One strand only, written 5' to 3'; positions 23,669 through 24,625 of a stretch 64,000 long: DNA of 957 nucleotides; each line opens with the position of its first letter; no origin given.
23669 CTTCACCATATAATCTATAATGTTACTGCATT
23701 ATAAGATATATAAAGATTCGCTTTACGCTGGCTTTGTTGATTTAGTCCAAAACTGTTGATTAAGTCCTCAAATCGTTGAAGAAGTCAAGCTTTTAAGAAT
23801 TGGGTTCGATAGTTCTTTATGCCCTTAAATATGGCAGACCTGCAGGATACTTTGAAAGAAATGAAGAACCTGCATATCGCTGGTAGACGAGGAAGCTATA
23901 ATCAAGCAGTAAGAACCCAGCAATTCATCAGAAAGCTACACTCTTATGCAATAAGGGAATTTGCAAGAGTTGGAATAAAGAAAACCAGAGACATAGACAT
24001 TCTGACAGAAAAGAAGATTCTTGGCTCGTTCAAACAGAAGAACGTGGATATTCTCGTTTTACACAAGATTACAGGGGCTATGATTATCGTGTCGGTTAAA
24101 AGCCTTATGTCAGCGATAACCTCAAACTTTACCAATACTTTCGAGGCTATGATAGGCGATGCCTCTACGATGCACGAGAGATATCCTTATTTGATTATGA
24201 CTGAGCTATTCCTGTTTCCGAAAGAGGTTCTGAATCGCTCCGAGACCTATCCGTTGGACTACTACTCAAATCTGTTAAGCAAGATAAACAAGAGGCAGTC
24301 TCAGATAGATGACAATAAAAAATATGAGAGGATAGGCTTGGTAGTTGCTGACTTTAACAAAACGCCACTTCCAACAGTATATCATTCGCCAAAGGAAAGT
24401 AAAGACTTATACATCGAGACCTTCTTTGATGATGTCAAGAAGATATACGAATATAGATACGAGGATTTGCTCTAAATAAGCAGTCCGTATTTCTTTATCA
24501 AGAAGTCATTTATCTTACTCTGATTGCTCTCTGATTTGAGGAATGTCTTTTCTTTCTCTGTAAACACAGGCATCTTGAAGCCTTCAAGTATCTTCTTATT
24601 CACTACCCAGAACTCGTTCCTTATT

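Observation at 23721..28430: Cargo transposon carrying a complete type II restriction-modification system (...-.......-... read directly from the sequence)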

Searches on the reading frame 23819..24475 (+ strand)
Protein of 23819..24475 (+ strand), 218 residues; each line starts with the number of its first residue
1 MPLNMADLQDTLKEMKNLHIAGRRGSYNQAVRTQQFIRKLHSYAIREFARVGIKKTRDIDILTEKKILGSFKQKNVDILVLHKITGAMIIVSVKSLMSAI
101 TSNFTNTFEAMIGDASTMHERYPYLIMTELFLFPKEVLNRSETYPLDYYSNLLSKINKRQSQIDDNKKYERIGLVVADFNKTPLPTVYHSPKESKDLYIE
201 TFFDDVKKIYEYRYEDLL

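Call 4: search_protein_families(library=pfam, proteins=[window:23819-24475:+], max_evalue=0.01)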
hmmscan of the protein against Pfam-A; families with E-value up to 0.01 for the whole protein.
window:23819-24475:+ (218 aa): 0 families

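Call 9: search_protein_families(library=ncbifam, proteins=[window:23819-24475:+], max_evalue=0.01)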
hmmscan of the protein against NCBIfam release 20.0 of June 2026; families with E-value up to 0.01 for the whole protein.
window:23819-24475:+ (218 aa): 0 families

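Call 48: find_encoding_contigs(protein=window:23819-24475:+, flank=7000, max_places=10)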
Protein window:23819-24475:+ (218 aa): 10 contigs read that carry it; 9 places shown.
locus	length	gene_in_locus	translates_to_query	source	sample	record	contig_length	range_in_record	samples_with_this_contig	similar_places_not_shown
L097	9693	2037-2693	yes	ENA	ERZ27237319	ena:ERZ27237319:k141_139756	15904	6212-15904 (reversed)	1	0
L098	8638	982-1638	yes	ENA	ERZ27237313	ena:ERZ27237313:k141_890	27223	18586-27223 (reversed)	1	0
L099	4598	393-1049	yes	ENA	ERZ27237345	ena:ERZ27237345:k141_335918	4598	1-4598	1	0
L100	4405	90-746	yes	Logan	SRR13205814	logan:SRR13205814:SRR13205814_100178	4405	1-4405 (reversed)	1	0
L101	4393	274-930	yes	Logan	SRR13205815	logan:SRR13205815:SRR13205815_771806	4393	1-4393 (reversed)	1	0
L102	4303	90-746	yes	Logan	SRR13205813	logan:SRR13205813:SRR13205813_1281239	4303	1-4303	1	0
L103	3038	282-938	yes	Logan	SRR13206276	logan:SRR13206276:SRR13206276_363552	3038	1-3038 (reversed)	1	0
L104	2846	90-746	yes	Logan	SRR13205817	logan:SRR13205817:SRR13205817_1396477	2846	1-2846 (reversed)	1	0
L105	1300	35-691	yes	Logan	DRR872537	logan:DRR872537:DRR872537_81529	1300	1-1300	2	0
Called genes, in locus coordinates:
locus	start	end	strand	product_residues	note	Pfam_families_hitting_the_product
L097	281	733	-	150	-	-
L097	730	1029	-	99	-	-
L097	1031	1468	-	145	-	-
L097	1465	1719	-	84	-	-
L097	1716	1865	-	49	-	PF03869:Arc (weak)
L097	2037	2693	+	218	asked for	-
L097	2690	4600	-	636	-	PF02384:N6_Mtase, PF20473:MmeI_Mtase, PF07669:Eco57I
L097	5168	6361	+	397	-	PF04434:SWIM (weak), PF01609:DDE_Tnp_1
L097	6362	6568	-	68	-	-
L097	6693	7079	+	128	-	-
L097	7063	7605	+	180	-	-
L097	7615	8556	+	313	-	-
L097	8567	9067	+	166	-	-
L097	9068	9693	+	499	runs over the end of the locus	-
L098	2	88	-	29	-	?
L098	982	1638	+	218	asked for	-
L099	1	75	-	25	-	?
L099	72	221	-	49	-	PF03869:Arc (weak)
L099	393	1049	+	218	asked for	-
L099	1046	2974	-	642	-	PF02384:N6_Mtase, PF20473:MmeI_Mtase, PF07669:Eco57I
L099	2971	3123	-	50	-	-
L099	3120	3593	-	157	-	-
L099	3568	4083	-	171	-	-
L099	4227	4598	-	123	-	?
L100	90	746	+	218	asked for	-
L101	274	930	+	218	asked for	-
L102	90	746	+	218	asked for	-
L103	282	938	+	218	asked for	-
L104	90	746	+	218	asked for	-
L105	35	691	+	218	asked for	-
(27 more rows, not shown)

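Call 53: search_protein_families(library=pfam, proteins=[L099:3120-3593:-, L099:3568-4083:-], max_evalue=0.01)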
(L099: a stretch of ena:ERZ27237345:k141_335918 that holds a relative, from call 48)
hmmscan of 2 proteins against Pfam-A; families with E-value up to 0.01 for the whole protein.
L099:3120-3593:- (157 aa): 0 families

L099:3568-4083:- (171 aa): 1 family
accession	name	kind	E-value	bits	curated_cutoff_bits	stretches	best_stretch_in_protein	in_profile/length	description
PF07106.19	TBPIP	-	0.0021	18.3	22.8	1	45-85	19-60/62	TBPIP/Hop2 winged helix domain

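Call 55: find_homologous_proteins(query=window:23819-24475:+, max_evalue=0.01)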
Query window:23819-24475:+ (218 aa): 4 proteins with E <= 0.01 among 201 candidates.
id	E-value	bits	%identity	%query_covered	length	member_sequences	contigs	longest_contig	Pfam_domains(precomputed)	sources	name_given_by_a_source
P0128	9.2e-138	474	100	100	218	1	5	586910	-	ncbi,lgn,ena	-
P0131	1.7e-108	379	80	100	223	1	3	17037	-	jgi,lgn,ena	-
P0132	3.9e-71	257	56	98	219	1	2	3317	-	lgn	-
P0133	2.2e-68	248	55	98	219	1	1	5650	-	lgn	-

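Call 56: search_solved_structures(query=window:23819-24475:+, max_evalue=10)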
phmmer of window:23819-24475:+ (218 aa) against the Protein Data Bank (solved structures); distinct sequences matched with E-value up to 10: 0.

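Call 58: find_encoding_contigs(protein=P0131, flank=7000, max_places=4)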
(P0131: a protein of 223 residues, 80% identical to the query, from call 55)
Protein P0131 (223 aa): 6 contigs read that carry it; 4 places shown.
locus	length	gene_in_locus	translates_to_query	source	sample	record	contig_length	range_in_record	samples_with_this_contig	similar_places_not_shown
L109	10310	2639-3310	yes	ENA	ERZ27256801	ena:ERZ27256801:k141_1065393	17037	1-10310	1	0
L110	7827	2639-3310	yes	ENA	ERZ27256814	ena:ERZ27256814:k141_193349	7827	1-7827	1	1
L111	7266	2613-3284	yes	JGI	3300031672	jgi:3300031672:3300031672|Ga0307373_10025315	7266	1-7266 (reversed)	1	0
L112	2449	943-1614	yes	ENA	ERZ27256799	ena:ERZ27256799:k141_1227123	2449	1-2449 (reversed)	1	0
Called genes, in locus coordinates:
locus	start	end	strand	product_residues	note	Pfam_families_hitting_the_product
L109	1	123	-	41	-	?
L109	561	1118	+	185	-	PF07853:DUF1648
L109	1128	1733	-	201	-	-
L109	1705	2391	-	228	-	PF08843:AbiEii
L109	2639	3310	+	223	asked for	-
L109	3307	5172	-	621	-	PF02384:N6_Mtase, PF20473:MmeI_Mtase (faint), PF07669:Eco57I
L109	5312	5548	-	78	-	PF13717:Zn_ribbon_4 (faint), PF13248:Zn_ribbon_3 (faint)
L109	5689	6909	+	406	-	PF04434:SWIM (weak), PF01609:DDE_Tnp_1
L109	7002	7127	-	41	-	PF01850:PIN (weak)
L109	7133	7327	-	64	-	-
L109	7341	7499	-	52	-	-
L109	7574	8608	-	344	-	PF01609:DDE_Tnp_1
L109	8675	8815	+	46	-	-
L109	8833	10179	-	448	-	-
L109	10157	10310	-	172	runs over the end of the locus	-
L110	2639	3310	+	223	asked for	-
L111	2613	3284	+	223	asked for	-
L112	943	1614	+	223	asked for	-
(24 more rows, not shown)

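Call 67: predict_structure(alignment_id=A4)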
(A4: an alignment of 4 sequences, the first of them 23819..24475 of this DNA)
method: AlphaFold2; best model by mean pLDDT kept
length: 218 residues; sequences in the alignment: 4
mean_pLDDT: 41.2   pTM: 0.40
mean pLDDT of the five models: 41.2, 40.6, 39.2, 38.9, 38.4
residues with pLDDT >= 90: 0; 70-90: 0; 50-70: 60; < 50: 158
segments of 3 or more residues with pLDDT < 50: 1-3, 64-76, 81-218
pLDDT, mean of each block of 10 residues (from residue 1): 55 60 59 60 58 51 45 43 42 47 34 32 29 33 38 39 32 31 31 27 29 30
secondary structure, 60 per line:
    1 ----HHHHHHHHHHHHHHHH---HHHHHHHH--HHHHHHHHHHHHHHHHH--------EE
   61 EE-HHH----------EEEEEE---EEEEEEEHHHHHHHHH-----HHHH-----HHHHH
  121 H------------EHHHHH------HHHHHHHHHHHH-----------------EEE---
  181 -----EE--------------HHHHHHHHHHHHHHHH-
elements in order: H5-20 H24-31 H34-50 E59-62 E77-82 E86-92 H93-101 H107-110 H116-121 H135-139 H146-157 E175-177 H202-217

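Call 68: search_protein_representatives(alignment_id=A4)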
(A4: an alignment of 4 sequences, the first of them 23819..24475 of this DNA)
Query: 4 sequences, 219 profile positions. Proteins with E-value up to 0.001 (for the whole library): 293; up to 1e-10: 88; up to 1e-30: 10. The best 150 are listed.
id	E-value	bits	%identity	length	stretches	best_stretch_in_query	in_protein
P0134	5.2e-118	408.5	-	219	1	1-217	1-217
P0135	9.7e-58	211.4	-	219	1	1-212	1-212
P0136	1.2e-45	171.9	-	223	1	1-212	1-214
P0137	3.4e-41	157.3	-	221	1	1-212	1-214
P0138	1.2e-39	152.3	-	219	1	1-212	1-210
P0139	6.4e-39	149.9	-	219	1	1-206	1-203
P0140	6.7e-38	146.6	-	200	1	23-212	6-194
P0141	3.0e-36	141.2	-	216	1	5-212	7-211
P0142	8.9e-35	136.4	-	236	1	1-212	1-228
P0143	1.9e-34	135.3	-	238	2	57-214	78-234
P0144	5.5e-28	114.2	-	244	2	2-136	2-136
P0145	2.1e-27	112.3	-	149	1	89-212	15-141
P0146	2.5e-27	112.0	-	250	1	1-192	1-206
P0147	1.8e-26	109.2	-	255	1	23-191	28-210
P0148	3.0e-26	108.5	-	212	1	4-194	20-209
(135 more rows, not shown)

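Call 70: search_protein_families(library=pfam, alignment_id=A5, max_evalue=0.01)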
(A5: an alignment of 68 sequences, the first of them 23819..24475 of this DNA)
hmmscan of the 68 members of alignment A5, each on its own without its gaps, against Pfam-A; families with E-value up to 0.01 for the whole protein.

A. member 1, window:23819-24475:+ (218 aa): 0 families

B. families by the number of members that match (of 68 scanned): 3 families
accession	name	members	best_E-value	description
PF04555.19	XhoI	5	0.00082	Restriction endonuclease XhoI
PF13588.12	HSDR_N_2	4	8.7e-06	Type I restriction enzyme R protein N terminus (HSDR_N)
PF09820.16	AAA-ATPase_like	1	0.0067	Predicted AAA-ATPase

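Call 71: search_solved_structures(query=A5, max_evalue=10, show_alignments=2)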
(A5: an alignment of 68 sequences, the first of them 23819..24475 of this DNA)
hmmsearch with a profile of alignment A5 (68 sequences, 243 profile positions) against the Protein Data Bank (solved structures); distinct sequences matched with E-value up to 10: 3.
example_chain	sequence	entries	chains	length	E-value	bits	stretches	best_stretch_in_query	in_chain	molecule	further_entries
2jyn_A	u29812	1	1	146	0.088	15.1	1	191-238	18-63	UPF0368 protein YPL225W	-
3bcy_A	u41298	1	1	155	0.28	13.4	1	35-68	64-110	Protein YER067W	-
8v3b_a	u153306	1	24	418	1.4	11.2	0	21-73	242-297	O43_129_+4 component B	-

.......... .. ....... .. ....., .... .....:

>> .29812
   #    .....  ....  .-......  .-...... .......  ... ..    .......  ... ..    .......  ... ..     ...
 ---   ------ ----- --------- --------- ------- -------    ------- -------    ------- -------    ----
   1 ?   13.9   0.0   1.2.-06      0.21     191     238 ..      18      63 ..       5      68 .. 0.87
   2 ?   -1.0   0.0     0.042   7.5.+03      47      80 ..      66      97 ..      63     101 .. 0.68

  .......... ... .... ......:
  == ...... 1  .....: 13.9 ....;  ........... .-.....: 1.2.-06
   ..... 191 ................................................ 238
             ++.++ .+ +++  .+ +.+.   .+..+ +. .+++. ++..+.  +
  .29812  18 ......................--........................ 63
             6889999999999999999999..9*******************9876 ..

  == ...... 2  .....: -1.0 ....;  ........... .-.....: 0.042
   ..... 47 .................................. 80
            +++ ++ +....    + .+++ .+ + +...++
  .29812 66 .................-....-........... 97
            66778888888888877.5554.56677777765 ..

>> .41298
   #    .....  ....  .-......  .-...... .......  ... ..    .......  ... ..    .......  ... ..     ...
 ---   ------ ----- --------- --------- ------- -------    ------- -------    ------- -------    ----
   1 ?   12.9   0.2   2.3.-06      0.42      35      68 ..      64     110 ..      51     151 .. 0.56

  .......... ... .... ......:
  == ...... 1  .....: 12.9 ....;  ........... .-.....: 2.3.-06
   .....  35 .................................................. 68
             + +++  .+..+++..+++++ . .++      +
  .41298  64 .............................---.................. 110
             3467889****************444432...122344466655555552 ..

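Call 80: predict_structure(alignment_id=A5)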
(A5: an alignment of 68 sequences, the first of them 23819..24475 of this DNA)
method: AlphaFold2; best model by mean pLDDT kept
length: 218 residues; sequences in the alignment: 68
mean_pLDDT: 95.9   pTM: 0.91
mean pLDDT of the five models: 95.9, 95.8, 95.0, 95.0, 94.5
residues with pLDDT >= 90: 201; 70-90: 16; 50-70: 1; < 50: 0
segments of 3 or more residues with pLDDT < 50: none
pLDDT, mean of each block of 10 residues (from residue 1): 94 96 87 94 98 97 98 98 97 97 97 98 98 94 96 98 98 98 95 96 98 87
secondary structure, 60 per line:
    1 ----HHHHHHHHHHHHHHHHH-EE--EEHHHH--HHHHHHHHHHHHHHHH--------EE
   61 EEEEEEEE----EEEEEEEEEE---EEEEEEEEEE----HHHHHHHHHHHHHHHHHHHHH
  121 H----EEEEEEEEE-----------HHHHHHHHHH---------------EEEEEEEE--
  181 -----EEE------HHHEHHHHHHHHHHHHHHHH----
elements in order: H5-21 H29-32 H35-50 E59-68 E73-82 E86-95 H100-121 E126-134 H146-155 E171-178 E186-188 H199-214

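Call 82: fold_search(model_id=the predicted structure, library=pdb)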
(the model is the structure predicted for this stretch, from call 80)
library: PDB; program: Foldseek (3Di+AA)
matches with E <= 10: 924; with E <= 0.001: 0
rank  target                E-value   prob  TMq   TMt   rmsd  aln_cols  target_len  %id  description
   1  6maf_A                5.7e-03  0.82  0.33  0.28  15.6       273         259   12  native BbvCI A2B2 tetramer at low resolution (released 2018-11-14)
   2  2inb                  7.2e-03  0.99  0.34  0.53   7.6       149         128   15  Crystal structure of an XisH family protein (ZP_00107633.1) from Nostoc punctiforme PCC 73102 at 1.60 A resolution (released 2006-10-24)
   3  9ibq_A                8.6e-03  0.90  0.26  0.22  10.0       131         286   13  Structure of BstEII with DNA substrate (released 2026-03-04)
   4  6m9g_B                9.2e-03  0.72  0.32  0.27  10.3       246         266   10  BbvCI B2 dimer with Ta6Br14 clusters (released 2018-11-14)
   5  6m9g_A                1.0e-02  0.57  0.30  0.25  11.3       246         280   11  BbvCI B2 dimer with Ta6Br14 clusters (released 2018-11-14)
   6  6eg7_B                1.2e-02  0.85  0.39  0.32   9.3       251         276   12  BbvCI B2 dimer with I3C clusters (released 2018-11-14)
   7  6mag_A                1.4e-02  0.93  0.36  0.29   7.6       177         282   13  native BbvCI B2 dimer in space group C222 (released 2018-11-14)
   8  2p14                  1.6e-02  0.91  0.35  0.39   8.6       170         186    9  Crystal structure of small subunit (R.BspD6I2) of the heterodimeric restriction endonuclease R.BspD6I (released 2008-03-11)
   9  2okf_A                1.7e-02  0.96  0.34  0.52   7.7       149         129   16  CRYSTAL STRUCTURE OF A FDXN ELEMENT EXCISION CONTROLLING FACTOR PROTEIN (AVA_3312) FROM ANABAENA VARIABILIS AT 1.60 A  (released 2007-01-30)
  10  6eg7_A                2.0e-02  0.77  0.35  0.29  10.3       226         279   11  BbvCI B2 dimer with I3C clusters (released 2018-11-14)
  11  4p0q_A                2.0e-02  0.66  0.27  0.22   9.8       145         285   15  Crystal structure of Human Mus81-Eme1 in complex with 5'-flap DNA (released 2014-05-28)
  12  4p0p_A                2.1e-02  0.47  0.25  0.20  10.7       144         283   17  Crystal structure of Human Mus81-Eme1 in complex with 5'-flap DNA, and Mg2+ (released 2014-05-28)
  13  6p4w_D                3.3e-02  0.57  0.21  0.14   8.3       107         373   13  XPB helicase in a complex with truncated Bax1 from Sulfurisphaera tokodaii at 2.96 Angstrom resolution (released 2020-06-03)
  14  3r7w_C                3.7e-02  0.47  0.28  0.23  12.5       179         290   12  Crystal Structure of Gtr1p-Gtr2p complex (released 2011-08-24)
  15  3ijm_A                3.9e-02  0.54  0.28  0.37   9.8       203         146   12  The structure of a restriction endonuclease-like fold superfamily protein from Spirosoma linguale. (released 2009-09-22)
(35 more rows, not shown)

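Call 93: find_encoding_contigs(protein=P0133, flank=6000, max_places=3)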
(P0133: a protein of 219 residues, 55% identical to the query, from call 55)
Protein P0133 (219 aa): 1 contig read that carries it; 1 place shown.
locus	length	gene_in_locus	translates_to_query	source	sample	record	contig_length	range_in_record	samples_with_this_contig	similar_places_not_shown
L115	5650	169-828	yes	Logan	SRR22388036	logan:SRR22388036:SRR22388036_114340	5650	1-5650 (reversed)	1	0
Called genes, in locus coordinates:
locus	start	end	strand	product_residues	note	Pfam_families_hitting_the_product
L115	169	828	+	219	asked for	-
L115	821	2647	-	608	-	PF20473:MmeI_Mtase, PF07669:Eco57I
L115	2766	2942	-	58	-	PF13412:HTH_24, PF08279:HTH_11 (weak)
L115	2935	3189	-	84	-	-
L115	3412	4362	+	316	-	PF13610:DDE_Tnp_IS240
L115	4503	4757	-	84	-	-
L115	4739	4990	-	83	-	-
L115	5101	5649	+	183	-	?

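Call 94: find_encoding_contigs(protein=P0132, flank=6000, max_places=3)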
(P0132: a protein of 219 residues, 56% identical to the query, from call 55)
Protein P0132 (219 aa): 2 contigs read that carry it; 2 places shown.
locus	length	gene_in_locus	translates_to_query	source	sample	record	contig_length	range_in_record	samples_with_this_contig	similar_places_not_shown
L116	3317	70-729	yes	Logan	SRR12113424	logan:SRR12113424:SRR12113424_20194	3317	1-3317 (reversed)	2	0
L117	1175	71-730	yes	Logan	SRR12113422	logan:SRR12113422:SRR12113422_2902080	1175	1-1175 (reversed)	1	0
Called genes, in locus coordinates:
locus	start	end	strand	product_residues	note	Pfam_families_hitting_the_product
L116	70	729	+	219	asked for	-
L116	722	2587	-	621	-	PF02384:N6_Mtase, PF20473:MmeI_Mtase, PF07669:Eco57I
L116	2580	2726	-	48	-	-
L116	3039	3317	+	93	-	?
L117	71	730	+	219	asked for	-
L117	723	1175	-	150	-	?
